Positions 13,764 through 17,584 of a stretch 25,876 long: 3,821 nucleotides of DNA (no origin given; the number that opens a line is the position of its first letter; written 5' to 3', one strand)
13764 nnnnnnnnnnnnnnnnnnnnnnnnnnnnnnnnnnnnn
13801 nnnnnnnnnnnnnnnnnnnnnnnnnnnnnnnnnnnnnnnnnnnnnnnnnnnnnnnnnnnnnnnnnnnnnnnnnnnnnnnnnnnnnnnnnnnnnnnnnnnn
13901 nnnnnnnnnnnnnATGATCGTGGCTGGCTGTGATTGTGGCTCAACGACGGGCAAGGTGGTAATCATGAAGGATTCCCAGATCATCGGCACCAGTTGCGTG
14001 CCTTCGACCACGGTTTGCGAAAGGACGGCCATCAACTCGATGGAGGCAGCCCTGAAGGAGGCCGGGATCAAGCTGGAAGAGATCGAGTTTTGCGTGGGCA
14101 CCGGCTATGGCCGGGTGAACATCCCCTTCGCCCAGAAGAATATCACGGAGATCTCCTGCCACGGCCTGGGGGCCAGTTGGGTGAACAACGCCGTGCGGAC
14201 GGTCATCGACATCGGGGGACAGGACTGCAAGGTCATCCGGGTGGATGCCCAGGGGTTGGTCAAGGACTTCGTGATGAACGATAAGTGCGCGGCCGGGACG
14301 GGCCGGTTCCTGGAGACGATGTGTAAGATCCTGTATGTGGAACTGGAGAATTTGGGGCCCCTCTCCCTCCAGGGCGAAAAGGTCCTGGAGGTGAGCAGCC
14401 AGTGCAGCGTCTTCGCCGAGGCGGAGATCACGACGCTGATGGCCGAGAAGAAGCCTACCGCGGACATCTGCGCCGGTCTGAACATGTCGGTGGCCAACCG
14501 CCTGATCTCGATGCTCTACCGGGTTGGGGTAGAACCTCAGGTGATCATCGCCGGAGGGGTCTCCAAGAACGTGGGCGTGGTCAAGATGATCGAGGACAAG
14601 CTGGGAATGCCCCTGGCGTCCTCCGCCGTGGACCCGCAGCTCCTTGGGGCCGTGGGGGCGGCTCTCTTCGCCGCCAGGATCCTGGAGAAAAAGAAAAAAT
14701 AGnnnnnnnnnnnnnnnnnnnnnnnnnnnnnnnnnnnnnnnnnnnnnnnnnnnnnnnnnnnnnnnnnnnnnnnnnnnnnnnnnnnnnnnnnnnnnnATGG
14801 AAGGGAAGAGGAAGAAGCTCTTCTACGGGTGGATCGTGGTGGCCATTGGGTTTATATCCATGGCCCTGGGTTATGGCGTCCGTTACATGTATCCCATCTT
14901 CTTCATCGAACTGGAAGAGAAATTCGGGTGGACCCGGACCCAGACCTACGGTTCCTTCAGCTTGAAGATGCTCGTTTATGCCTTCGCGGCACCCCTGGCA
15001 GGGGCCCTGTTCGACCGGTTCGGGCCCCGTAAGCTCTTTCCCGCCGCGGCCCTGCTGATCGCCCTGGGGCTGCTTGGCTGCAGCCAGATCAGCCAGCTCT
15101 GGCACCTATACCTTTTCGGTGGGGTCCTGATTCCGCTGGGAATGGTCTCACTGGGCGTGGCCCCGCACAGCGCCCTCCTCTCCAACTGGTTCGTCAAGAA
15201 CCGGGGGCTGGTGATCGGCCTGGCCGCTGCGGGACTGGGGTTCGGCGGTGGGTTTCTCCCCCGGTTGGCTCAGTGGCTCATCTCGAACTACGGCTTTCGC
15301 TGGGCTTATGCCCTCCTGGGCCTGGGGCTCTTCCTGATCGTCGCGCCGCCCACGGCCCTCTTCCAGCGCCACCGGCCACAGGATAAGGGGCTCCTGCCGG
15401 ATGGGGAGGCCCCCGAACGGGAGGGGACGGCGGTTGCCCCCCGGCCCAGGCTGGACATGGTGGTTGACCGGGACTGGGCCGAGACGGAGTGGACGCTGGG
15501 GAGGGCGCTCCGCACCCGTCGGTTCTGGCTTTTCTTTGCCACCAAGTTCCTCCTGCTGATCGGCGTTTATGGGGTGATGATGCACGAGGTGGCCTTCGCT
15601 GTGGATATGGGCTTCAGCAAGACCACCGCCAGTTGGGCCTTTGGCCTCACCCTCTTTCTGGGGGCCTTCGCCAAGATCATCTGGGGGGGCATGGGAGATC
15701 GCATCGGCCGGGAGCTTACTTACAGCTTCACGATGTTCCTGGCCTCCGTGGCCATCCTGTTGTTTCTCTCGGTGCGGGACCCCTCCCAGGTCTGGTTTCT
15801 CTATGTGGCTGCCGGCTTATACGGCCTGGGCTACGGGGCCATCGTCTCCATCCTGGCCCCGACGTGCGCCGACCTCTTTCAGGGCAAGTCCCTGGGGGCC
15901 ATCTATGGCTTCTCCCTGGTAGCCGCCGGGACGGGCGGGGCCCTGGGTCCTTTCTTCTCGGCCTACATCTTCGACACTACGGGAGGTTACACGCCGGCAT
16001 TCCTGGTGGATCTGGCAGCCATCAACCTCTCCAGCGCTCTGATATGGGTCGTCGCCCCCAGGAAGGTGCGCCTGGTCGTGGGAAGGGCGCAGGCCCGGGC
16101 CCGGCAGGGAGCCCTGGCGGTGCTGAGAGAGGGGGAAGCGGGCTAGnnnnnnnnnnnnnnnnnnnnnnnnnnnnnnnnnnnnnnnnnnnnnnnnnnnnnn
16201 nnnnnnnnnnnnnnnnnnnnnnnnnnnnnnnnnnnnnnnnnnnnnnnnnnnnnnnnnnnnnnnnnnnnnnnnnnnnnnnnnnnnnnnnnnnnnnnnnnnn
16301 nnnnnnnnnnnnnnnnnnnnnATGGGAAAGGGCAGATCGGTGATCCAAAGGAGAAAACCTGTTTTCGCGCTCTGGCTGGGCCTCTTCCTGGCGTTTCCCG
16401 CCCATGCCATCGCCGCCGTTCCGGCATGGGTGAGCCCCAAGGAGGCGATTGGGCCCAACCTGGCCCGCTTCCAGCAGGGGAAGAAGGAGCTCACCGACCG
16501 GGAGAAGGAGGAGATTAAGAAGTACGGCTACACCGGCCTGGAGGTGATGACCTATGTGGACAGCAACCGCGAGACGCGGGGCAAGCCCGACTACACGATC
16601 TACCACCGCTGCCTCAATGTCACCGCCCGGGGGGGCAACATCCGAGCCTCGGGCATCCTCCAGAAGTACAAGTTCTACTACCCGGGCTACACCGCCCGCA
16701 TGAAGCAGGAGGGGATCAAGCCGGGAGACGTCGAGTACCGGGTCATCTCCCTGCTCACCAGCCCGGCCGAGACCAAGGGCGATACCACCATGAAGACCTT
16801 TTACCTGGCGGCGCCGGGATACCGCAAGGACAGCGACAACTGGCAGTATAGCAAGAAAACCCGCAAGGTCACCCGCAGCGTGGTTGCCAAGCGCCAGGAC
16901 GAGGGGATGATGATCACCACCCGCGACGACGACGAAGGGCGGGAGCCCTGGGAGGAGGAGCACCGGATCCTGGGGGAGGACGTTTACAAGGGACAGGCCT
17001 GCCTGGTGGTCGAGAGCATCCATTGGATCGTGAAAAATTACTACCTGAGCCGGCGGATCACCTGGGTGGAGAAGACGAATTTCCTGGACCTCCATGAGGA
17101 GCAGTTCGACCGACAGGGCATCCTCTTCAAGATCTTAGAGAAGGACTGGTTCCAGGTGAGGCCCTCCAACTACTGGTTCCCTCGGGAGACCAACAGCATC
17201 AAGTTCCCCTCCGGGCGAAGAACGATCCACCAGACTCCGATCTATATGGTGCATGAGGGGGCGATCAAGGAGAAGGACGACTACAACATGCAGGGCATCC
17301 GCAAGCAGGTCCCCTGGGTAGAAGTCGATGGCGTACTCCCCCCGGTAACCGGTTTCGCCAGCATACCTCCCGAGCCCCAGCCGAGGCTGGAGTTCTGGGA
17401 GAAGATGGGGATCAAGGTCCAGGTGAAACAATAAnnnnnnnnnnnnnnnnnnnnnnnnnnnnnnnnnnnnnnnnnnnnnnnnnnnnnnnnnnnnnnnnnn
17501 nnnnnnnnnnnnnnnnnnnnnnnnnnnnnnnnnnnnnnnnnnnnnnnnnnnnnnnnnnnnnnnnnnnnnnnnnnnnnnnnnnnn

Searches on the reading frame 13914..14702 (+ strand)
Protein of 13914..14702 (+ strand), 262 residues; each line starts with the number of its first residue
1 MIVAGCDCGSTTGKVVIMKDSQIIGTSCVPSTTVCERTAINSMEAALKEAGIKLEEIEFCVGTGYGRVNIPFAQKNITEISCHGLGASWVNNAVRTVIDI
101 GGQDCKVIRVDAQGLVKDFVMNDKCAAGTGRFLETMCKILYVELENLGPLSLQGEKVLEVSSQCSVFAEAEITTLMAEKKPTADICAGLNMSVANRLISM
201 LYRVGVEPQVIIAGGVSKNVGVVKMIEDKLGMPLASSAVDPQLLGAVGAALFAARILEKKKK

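Call 24: search_protein_families(library=pfam, proteins=[window:13914-14702:+], max_evalue=0.00001)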
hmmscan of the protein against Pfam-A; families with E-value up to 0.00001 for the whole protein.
window:13914-14702:+ (262 aa): 1 family
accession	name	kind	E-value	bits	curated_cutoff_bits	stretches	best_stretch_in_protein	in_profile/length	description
PF01869.26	BcrAD_BadFG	-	5.4e-58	197.1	31.5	1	5-253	2-271/271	BadF/BadG/BcrA/BcrD ATPase family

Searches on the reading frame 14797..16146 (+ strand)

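Call 24: search_protein_families(library=pfam, proteins=[window:14797-16146:+], max_evalue=0.00001)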
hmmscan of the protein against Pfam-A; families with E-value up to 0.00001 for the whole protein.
window:14797-16146:+ (449 aa): 1 family
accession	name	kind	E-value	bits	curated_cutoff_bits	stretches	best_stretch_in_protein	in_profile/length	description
PF07690.21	MFS_1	-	3.6e-49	168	33.4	2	19-262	2-223/347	Major Facilitator Superfamily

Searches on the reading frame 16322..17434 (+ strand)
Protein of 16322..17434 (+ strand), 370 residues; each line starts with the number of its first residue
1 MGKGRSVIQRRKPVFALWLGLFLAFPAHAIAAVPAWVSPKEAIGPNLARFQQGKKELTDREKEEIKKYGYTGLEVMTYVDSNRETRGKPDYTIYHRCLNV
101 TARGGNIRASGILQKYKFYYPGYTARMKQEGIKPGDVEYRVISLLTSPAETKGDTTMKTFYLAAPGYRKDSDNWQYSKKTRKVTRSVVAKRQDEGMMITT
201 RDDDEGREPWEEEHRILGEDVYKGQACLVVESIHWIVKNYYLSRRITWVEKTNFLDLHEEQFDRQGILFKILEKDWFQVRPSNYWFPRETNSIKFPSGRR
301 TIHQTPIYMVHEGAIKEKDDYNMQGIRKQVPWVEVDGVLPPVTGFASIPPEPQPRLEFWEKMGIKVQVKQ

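Call 24: search_protein_families(library=pfam, proteins=[window:16322-17434:+], max_evalue=0.00001)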
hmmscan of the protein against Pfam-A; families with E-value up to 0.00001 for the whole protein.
window:16322-17434:+ (370 aa): 2 families
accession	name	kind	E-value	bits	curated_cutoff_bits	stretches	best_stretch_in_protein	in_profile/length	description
PF17131.11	LolA_like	-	6.8e-16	58.9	30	1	142-304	6-162/184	Outer membrane lipoprotein-sorting protein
PF07044.18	DUF1329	-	1.3e-06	28.4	23.1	0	71-186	79-186/368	Protein of unknown function (DUF1329)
